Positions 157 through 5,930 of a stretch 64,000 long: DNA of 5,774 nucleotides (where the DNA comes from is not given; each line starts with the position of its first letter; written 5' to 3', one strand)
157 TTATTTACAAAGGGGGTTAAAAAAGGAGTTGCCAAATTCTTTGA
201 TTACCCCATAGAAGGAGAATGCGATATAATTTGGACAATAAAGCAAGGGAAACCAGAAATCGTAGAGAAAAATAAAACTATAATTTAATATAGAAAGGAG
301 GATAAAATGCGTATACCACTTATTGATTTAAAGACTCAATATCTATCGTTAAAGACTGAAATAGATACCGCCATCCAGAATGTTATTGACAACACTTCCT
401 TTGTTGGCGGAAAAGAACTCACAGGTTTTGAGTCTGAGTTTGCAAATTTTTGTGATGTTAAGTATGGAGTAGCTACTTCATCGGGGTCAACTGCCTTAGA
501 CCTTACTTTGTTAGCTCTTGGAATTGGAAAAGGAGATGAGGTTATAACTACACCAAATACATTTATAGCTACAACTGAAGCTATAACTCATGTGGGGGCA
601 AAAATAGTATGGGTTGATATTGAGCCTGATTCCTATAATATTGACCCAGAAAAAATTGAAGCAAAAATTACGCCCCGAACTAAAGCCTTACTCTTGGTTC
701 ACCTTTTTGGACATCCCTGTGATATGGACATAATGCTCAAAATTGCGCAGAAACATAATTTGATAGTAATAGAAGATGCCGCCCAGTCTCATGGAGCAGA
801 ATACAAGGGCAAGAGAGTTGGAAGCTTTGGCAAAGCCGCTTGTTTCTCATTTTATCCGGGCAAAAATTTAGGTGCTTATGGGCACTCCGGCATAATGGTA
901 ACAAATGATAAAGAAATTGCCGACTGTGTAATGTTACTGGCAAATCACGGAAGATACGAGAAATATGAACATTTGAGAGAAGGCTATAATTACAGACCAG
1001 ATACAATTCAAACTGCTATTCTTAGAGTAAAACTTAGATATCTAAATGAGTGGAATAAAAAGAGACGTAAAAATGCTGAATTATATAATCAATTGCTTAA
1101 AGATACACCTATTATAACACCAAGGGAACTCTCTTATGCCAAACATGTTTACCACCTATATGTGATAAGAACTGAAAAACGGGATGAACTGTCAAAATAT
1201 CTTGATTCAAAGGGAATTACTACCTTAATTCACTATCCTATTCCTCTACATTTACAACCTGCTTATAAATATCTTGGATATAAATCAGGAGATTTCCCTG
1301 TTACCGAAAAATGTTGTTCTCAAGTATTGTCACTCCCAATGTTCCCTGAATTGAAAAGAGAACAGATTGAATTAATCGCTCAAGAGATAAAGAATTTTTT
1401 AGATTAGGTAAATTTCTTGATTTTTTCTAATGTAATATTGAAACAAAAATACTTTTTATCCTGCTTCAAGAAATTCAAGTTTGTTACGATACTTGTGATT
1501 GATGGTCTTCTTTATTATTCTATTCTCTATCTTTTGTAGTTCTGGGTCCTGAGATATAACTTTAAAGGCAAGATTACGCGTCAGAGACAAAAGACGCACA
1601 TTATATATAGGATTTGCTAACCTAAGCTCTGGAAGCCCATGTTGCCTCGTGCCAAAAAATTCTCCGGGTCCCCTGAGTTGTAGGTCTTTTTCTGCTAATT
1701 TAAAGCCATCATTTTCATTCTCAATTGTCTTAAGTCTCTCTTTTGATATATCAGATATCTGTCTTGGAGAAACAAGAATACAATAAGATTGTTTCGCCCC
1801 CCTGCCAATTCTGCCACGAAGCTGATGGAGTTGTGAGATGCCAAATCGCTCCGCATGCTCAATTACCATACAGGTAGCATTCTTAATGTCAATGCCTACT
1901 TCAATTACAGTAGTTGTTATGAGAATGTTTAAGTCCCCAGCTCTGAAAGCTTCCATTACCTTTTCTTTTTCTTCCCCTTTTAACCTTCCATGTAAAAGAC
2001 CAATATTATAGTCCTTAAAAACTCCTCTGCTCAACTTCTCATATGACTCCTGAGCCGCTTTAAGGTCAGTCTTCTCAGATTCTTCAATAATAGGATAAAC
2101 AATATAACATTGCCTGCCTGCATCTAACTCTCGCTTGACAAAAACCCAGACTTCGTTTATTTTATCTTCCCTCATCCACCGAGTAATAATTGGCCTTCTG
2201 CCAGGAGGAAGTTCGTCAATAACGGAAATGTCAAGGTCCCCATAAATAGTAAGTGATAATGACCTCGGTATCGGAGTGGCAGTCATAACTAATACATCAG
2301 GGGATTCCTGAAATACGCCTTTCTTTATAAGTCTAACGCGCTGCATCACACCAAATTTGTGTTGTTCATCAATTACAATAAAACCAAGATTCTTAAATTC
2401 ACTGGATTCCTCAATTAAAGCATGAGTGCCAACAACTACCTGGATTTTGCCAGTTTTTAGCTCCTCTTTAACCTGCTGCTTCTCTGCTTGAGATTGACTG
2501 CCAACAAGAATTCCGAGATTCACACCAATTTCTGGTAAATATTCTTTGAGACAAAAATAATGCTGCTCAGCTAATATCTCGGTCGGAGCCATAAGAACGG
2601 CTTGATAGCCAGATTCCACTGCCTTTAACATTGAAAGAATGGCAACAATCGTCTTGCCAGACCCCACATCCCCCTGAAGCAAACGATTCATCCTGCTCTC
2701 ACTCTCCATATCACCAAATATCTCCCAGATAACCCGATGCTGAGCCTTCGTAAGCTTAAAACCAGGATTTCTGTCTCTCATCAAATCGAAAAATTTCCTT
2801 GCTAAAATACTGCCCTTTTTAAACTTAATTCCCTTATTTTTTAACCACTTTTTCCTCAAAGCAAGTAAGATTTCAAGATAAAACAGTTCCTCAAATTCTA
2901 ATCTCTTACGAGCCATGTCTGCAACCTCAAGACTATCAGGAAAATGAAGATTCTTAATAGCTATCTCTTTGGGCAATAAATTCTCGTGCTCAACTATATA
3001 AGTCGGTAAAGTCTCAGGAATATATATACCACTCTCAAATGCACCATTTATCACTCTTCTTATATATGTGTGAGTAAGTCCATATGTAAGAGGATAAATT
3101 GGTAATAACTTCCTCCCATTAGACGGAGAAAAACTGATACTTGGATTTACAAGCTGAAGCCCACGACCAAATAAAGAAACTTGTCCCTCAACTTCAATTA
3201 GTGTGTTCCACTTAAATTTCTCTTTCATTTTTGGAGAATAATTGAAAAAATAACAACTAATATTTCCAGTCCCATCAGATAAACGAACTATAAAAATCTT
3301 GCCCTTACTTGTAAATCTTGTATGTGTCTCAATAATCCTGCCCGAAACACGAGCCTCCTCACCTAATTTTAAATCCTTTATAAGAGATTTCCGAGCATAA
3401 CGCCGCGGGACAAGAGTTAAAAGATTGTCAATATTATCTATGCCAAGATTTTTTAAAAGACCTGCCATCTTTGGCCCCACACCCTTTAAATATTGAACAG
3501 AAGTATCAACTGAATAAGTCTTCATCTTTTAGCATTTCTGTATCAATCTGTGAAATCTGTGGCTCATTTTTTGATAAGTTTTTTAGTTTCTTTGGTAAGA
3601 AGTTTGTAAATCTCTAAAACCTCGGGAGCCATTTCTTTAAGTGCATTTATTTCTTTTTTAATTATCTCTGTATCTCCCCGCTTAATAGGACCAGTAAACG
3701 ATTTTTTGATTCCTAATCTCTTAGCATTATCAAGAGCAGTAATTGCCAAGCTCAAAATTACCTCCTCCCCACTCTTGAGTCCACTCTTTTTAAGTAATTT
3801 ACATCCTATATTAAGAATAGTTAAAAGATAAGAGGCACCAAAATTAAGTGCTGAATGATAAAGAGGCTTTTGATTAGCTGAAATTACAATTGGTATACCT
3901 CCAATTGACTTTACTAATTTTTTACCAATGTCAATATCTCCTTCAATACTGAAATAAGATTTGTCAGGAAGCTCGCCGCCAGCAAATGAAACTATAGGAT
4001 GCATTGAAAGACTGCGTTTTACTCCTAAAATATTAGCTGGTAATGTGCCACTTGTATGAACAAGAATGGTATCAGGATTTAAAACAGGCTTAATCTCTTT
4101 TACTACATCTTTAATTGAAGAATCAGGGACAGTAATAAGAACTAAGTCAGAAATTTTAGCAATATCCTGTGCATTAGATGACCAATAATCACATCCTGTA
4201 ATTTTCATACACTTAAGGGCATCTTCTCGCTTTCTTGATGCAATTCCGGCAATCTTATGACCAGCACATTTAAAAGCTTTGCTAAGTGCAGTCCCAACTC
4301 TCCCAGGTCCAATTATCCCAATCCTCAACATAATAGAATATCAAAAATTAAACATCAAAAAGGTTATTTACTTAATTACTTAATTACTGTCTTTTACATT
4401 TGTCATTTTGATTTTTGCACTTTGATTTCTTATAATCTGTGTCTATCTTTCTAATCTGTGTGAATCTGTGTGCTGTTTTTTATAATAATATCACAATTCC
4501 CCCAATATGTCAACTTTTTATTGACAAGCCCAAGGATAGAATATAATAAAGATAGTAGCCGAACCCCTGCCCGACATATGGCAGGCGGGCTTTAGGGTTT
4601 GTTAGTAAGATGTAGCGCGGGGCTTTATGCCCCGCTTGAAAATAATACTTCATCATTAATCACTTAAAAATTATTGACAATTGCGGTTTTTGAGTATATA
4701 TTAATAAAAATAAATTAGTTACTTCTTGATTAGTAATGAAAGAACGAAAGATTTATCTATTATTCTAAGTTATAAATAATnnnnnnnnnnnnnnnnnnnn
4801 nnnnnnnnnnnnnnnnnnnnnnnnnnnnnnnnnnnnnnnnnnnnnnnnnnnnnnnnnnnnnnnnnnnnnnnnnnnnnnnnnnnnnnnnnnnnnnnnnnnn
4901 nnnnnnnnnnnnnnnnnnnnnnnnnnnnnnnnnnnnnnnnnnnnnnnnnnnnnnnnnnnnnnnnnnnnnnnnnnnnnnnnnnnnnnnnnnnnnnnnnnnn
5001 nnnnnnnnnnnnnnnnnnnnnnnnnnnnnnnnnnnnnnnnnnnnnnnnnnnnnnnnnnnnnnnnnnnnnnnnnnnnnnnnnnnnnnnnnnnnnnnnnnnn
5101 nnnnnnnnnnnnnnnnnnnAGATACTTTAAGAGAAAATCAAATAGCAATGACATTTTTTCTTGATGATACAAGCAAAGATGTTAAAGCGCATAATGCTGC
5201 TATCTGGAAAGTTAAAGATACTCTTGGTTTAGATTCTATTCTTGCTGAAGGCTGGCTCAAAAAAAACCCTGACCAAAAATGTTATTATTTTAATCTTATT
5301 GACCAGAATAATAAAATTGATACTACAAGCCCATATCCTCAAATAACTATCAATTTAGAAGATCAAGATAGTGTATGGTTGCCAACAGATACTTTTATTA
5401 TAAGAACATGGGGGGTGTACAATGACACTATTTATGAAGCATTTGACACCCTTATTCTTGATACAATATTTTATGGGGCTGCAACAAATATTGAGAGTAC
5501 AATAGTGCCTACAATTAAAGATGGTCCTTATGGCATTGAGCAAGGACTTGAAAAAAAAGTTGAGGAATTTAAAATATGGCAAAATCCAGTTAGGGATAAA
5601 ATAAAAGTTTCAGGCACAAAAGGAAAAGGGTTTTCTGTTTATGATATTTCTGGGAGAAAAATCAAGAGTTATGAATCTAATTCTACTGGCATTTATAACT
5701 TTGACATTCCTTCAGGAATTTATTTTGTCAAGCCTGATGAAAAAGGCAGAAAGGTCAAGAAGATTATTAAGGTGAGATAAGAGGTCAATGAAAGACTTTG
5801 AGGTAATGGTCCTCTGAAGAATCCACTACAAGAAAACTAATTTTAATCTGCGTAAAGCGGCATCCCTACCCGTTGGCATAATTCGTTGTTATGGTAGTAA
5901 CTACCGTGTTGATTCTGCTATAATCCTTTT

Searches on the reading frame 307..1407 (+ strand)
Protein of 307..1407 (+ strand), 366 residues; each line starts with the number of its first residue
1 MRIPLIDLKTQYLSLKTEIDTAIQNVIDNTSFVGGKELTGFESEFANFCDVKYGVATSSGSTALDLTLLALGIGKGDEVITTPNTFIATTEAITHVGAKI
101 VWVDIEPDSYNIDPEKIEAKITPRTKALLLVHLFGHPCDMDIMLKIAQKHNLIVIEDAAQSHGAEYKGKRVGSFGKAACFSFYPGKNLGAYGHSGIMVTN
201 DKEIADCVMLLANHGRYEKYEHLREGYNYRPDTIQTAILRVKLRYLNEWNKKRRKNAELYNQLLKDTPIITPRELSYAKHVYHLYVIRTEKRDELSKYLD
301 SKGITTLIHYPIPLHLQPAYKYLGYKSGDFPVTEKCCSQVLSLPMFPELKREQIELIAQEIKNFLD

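Call 48: search_protein_families(library=pfam, proteins=[window:307-1407:+], max_evalue=0.00001)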
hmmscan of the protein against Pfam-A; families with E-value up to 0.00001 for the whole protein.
window:307-1407:+ (366 aa): 4 families
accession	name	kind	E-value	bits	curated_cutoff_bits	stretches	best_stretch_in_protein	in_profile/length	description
PF01041.23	DegT_DnrJ_EryC1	-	8.1e-123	410.6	19.8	1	16-361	4-359/360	DegT/DnrJ/EryC1/StrS aminotransferase family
PF01053.26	Cys_Met_Meta_PP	-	1.1e-08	34.6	27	1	41-159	57-175/381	Cys/Met metabolism PLP-dependent enzyme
PF00155.27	Aminotran_1_2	-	2.8e-08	33.8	19.7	1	42-215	48-248/361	Aminotransferase class I and II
PF00266.25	Aminotran_5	-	1.7e-07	31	21.5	1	42-163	49-181/371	Aminotransferase class-V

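Call 53: find_encoding_contigs(protein=window:307-1407:+, flank=10000, max_places=2)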
Protein window:307-1407:+ (366 aa): 4 contigs read that carry it; 2 places shown.
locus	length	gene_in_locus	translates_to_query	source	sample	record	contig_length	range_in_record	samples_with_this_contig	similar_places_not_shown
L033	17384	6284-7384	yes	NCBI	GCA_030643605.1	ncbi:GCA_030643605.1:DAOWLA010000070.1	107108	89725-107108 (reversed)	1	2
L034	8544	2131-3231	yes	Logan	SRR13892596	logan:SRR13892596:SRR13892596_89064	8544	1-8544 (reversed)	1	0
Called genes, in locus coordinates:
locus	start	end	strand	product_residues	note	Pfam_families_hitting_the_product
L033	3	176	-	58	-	?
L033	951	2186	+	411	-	PF06245:DUF1015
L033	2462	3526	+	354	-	PF01008:IF-2B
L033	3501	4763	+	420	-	-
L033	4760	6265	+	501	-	PF01368:DHH, PF02272:DHHA1, PF17768:RecJ_OB (faint)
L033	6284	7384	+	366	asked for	PF01041:DegT_DnrJ_EryC1, PF00155:Aminotran_1_2, PF00266:Aminotran_5 (weak), PF01053:Cys_Met_Meta_PP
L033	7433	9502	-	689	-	PF17191:RecG_wedge, PF01336:tRNA_anti-codon, PF00176:SNF2-rel_dom (weak), PF00270:DEAD, PF04851:ResIII, PF00271:Helicase_C, PF22590:Cas3-like_C_2 (weak), PF19833:RecG_dom3_C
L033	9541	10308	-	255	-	PF01210:NAD_Gly3P_dh_N (faint), PF02558:ApbA (weak), PF03446:NAD_binding_2 (weak), PF03807:F420_oxidored, PF07991:KARI_N (weak), PF10727:Rossmann-like, PF10728:DUF2520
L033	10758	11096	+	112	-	-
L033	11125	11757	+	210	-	PF18962:Por_Secre_tail (weak)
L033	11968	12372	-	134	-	PF13650:Asp_protease_2 (weak), PF13975:gag-asp_proteas (weak)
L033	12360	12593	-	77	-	-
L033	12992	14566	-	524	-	PF03485:Arg_tRNA_synt_N, PF00750:tRNA-synt_1d, PF05746:DALR_1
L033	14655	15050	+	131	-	PF00572:Ribosomal_L13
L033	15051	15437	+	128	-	PF00380:Ribosomal_S9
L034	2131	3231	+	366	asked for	PF01041:DegT_DnrJ_EryC1, PF00155:Aminotran_1_2, PF00266:Aminotran_5 (weak), PF01053:Cys_Met_Meta_PP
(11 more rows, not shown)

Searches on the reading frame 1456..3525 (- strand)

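Call 48: search_protein_families(library=pfam, proteins=[window:1456-3525:-], max_evalue=0.00001)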
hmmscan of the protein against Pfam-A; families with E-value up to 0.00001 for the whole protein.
window:1456-3525:- (689 aa): 8 families
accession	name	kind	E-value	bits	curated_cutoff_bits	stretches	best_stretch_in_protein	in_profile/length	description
PF00270.35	DEAD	-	4.4e-27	95.3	26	1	261-421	3-162/167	DEAD/DEAH box helicase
PF00271.37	Helicase_C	-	1.9e-24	86.4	23.5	1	468-575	13-108/110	Helicase conserved C-terminal domain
PF17191.10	RecG_wedge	-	4.9e-19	68.9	23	1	10-160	2-156/162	RecG wedge domain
PF19833.4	RecG_dom3_C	-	4.3e-15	55.9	26.8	1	605-679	2-77/87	ATP-dependent DNA helicase RecG, domain 3, C-terminal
PF04851.21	ResIII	-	7.7e-12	45.9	22.5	1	256-418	2-162/164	Type III restriction enzyme, res subunit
PF01336.31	tRNA_anti-codon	-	1.1e-11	44.9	27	1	59-130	2-72/75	OB-fold nucleic acid binding domain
PF00176.29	SNF2-rel_dom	-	1.3e-06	28.2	24.9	1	274-423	13-168/290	SNF2-related domain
PF22590.2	Cas3-like_C_2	-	1.4e-06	29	27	0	489-576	13-104/106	CRISPR-associated nuclease/helicase Cas3, C-terminal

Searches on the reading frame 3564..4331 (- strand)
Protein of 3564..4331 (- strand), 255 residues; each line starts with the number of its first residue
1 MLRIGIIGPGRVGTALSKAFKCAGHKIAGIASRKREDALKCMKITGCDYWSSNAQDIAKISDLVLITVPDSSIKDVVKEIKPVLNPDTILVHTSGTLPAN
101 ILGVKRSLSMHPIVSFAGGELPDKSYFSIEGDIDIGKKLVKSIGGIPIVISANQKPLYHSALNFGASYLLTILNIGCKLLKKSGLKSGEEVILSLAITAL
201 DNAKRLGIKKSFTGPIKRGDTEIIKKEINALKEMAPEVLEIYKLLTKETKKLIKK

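Call 48: search_protein_families(library=pfam, proteins=[window:3564-4331:-], max_evalue=0.00001)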
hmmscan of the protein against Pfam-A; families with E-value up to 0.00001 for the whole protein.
window:3564-4331:- (255 aa): 7 families
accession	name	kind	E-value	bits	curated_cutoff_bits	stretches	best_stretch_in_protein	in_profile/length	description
PF10728.14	DUF2520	-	5.2e-28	97.7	25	1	127-248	3-124/125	Domain of unknown function (DUF2520)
PF10727.15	Rossmann-like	-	2.6e-15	56.8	23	1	2-102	15-116/131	Rossmann-like domain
PF03807.23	F420_oxidored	-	3.2e-11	44.1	21.6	1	3-92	1-90/94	NADP oxidoreductase coenzyme F420-dependent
PF01210.29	NAD_Gly3P_dh_N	-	4.4e-07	30.5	23.1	0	4-94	2-103/158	NAD-dependent glycerol-3-phosphate dehydrogenase N-terminus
PF03446.21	NAD_binding_2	-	1.8e-06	28.5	21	1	3-100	1-99/161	NAD binding domain of 6-phosphogluconate dehydrogenase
PF07991.19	KARI_N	-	2.7e-06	27.5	20.6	1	3-95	6-96/165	Acetohydroxy acid isomeroreductase, NADPH-binding domain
PF02558.23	ApbA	-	5e-06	26.6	22.2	1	4-91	1-97/150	Ketopantoate reductase PanE/ApbA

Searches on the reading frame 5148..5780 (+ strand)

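Call 48: search_protein_families(library=pfam, proteins=[window:5148-5780:+], max_evalue=0.00001)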
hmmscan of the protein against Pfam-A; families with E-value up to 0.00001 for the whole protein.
window:5148-5780:+ (210 aa): 1 family
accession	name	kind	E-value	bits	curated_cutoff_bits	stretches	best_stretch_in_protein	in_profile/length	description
PF18962.6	Por_Secre_tail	-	7.5e-07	29.8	27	1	146-207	4-74/75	Secretion system C-terminal sorting domain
